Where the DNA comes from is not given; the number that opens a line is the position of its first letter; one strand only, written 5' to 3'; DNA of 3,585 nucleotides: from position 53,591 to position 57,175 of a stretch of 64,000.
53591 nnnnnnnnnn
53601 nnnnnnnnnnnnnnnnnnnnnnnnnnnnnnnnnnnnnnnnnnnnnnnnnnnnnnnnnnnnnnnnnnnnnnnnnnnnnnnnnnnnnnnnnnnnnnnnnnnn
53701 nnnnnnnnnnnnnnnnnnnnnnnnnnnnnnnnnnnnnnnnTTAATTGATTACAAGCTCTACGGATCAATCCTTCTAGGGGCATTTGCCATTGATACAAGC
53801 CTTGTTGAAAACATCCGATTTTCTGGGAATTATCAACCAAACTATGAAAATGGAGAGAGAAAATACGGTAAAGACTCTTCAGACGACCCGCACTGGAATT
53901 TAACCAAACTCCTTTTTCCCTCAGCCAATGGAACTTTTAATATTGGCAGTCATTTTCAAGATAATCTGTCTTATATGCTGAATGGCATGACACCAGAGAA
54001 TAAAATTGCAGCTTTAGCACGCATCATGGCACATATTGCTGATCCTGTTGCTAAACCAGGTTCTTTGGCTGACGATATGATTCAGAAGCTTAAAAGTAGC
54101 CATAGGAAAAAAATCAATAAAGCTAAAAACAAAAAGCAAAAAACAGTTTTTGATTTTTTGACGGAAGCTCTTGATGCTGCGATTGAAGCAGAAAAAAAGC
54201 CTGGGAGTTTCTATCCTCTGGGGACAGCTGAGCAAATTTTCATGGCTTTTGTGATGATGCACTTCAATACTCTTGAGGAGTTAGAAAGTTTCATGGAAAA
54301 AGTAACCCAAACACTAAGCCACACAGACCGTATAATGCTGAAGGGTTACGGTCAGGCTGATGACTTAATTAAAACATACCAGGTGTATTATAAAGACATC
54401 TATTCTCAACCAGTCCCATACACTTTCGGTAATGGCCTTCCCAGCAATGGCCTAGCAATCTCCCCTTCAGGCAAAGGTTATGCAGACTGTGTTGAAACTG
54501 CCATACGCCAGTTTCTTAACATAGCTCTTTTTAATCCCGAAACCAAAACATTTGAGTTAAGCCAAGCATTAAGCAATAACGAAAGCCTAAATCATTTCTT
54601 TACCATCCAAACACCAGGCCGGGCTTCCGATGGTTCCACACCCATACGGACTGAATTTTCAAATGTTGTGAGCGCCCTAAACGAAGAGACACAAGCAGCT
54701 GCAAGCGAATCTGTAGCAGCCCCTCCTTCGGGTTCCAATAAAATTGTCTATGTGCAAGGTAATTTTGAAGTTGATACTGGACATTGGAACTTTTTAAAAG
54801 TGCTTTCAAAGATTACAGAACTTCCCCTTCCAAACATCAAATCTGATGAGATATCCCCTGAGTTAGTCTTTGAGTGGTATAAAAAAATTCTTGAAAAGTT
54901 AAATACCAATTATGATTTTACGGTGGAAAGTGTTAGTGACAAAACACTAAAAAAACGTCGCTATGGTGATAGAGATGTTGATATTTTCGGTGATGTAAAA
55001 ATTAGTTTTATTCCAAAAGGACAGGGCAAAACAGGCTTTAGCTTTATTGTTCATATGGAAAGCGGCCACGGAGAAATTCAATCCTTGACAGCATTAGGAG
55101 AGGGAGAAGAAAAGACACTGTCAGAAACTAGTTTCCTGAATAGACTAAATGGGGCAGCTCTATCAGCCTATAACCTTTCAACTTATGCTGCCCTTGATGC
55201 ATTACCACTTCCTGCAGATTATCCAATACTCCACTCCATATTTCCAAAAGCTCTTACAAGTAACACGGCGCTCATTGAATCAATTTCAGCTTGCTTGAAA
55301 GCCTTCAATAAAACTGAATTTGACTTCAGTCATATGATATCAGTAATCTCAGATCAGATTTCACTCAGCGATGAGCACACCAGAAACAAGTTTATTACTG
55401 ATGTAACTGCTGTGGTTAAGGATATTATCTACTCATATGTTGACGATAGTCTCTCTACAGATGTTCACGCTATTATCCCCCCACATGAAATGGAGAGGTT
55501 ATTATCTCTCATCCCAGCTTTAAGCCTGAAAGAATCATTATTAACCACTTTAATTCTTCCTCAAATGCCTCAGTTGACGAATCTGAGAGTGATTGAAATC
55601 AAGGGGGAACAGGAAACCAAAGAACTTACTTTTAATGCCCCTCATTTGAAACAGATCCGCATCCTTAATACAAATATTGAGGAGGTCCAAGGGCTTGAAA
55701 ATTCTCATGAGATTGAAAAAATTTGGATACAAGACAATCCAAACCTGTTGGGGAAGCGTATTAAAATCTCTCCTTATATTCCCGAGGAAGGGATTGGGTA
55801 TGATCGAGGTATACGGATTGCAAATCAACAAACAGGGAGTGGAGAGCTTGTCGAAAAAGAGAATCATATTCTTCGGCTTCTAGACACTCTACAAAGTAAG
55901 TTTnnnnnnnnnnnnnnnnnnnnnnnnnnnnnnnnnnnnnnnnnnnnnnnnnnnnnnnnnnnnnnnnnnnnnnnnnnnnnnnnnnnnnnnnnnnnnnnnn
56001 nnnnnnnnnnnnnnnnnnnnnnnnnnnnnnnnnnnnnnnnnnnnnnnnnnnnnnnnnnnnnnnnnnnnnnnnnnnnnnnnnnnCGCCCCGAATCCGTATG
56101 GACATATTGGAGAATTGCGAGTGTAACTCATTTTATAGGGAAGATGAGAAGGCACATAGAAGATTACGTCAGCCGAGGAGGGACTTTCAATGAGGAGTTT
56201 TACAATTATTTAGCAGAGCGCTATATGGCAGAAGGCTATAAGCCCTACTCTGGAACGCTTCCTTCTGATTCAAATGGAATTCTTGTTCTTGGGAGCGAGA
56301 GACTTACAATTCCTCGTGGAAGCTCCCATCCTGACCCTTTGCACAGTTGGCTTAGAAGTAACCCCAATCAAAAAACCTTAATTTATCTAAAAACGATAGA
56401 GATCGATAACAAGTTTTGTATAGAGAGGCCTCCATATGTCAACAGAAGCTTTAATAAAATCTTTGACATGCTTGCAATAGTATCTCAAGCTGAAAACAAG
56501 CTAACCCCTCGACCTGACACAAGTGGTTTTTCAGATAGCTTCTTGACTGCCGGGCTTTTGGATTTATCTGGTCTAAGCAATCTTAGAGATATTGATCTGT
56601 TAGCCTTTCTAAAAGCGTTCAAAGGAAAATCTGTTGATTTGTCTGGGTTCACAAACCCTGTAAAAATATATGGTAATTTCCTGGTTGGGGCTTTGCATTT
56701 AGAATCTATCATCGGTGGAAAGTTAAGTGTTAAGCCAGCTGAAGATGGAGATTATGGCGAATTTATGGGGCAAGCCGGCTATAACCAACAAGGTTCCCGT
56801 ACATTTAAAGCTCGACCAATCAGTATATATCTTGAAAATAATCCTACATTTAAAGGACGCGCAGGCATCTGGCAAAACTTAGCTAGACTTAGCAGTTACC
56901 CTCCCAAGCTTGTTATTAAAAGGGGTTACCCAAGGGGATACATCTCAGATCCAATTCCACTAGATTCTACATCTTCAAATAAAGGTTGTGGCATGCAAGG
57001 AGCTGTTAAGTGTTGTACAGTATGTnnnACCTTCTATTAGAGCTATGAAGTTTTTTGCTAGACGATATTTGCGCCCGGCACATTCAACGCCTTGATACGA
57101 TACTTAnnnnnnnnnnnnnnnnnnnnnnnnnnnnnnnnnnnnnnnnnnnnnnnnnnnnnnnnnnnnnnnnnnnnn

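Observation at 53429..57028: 1200-aa secreted protein combining OTU/papain-like Cys/His motifs, LRR-like repeats and a Cys-rich C-terminal tail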

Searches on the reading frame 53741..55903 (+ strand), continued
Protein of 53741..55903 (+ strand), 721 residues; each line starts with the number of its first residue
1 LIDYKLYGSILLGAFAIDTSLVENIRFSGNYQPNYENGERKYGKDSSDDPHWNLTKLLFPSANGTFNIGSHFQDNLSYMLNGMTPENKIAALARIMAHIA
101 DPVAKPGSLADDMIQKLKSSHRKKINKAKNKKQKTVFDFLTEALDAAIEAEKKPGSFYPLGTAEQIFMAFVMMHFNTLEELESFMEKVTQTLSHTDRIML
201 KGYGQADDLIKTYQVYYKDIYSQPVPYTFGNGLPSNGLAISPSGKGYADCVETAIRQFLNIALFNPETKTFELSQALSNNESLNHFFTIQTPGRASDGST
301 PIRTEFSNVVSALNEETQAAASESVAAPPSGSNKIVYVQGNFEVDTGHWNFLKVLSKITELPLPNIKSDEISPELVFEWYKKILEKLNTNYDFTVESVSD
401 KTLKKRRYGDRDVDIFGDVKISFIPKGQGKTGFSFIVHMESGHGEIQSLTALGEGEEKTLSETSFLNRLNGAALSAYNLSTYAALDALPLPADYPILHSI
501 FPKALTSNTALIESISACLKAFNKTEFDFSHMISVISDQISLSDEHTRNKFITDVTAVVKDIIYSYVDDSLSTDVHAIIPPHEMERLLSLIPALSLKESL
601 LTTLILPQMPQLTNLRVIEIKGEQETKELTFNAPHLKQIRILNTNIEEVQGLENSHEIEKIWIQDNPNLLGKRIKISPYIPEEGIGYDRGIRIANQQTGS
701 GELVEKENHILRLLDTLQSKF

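Call 75: find_encoding_contigs(protein=P0008, flank=10000, max_places=2)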
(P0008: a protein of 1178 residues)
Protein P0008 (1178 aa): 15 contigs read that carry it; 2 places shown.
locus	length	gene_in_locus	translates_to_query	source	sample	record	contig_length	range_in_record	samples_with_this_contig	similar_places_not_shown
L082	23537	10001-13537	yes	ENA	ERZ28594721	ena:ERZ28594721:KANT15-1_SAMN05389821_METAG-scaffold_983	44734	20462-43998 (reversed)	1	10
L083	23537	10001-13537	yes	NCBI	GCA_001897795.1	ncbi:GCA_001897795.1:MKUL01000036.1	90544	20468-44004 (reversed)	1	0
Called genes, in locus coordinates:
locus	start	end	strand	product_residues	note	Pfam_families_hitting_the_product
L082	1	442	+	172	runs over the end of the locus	PF07811:TadE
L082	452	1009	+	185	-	PF07811:TadE (weak)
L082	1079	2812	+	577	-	PF13400:Tad (weak)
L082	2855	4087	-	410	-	PF00675:Peptidase_M16, PF05193:Peptidase_M16_C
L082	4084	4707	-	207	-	PF02104:SURF1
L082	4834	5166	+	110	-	-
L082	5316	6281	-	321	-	PF01757:Acyl_transf_3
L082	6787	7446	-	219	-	PF00510:COX3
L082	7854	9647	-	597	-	PF00496:SBP_bac_5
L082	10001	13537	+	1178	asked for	PF13855:LRR_8 (faint), PF23622:LRR_At1g61320_AtMIF1 (faint), PF13306:LRR_5 (faint), PF25019:LRR_R13L1-DRL21 (faint), PF12799:LRR_4 (weak), PF23952:LRR_EndoS, PF12799:LRR_4 (weak)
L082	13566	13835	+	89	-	-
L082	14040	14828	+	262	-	PF02790:COX2_TM, PF00116:COX2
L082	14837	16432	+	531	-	PF00115:COX1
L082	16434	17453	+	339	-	PF01040:UbiA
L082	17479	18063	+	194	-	PF04442:CtaG_Cox11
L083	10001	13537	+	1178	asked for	PF13855:LRR_8 (faint), PF23622:LRR_At1g61320_AtMIF1 (faint), PF13306:LRR_5 (faint), PF25019:LRR_R13L1-DRL21 (faint), PF12799:LRR_4 (weak), PF23952:LRR_EndoS, PF12799:LRR_4 (weak)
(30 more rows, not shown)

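Call 76: find_encoding_contigs(protein=P0130, flank=10000, max_places=2)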
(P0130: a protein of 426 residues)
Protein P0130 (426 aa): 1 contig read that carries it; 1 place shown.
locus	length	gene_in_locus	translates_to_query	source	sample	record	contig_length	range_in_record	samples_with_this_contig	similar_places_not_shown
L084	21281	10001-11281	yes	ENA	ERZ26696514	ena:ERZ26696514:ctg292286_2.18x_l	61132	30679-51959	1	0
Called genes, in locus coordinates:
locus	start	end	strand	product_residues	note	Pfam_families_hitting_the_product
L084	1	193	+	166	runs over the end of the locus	PF04985:Phage_tube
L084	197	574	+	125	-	PF10109:Phage_TAC_7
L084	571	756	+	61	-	-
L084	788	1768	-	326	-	PF00326:Peptidase_S9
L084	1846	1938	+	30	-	-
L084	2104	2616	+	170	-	-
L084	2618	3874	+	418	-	PF10145:PhageMin_Tail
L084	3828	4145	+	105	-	-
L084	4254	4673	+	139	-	-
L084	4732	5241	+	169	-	-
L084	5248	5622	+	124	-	PF06995:Phage_P2_GpU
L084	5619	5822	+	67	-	PF05489:Phage_tail_X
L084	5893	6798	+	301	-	-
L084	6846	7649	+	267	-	PF05954:Phage_GPD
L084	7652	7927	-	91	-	PF00216:Bac_DNA_binding, PF18291:HU-HIG (weak)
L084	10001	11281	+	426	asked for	-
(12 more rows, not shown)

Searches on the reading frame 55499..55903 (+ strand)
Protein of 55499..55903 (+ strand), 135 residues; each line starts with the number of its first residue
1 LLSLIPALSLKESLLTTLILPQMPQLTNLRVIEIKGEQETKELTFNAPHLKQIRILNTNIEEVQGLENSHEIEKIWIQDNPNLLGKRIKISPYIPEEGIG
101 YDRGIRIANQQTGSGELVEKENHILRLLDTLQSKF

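Call 60: search_protein_families(library=pfam, proteins=[window:55499-55903:+], max_evalue=10)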
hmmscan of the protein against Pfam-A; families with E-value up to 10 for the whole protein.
window:55499-55903:+ (135 aa): 3 families
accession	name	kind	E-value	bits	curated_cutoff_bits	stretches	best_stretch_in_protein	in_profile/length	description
PF05041.20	Pecanex_C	-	0.012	15.6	27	1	18-79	122-182/228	Pecanex protein (C-terminus)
PF12799.13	LRR_4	-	0.026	15.2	27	1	48-82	1-35/44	Leucine Rich repeats (2 copies)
PF23952.1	LRR_EndoS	-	0.088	13.5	27.9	1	51-79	26-54/116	Endo-beta-N-acetylglucosaminidase EndoS LRR domain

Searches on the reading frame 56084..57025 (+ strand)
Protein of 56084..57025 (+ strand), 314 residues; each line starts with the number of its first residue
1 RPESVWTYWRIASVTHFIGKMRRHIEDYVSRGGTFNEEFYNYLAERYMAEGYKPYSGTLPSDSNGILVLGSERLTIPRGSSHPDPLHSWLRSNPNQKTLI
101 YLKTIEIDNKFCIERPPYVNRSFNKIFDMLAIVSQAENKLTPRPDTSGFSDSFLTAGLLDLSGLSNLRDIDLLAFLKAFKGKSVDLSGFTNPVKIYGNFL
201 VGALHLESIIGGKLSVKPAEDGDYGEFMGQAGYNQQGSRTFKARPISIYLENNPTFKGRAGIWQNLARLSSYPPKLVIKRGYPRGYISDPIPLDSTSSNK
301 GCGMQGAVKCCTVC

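Call 55: find_homologous_proteins(query=window:56084-57025:+, max_evalue=0.01)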
Query window:56084-57025:+: 1272 candidates shared short words with the query, none scored E <= 0.01.

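Call 60: search_protein_families(library=pfam, proteins=[window:56084-57025:+], max_evalue=10)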
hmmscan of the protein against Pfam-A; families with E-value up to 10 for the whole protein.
window:56084-57025:+ (314 aa): 0 families
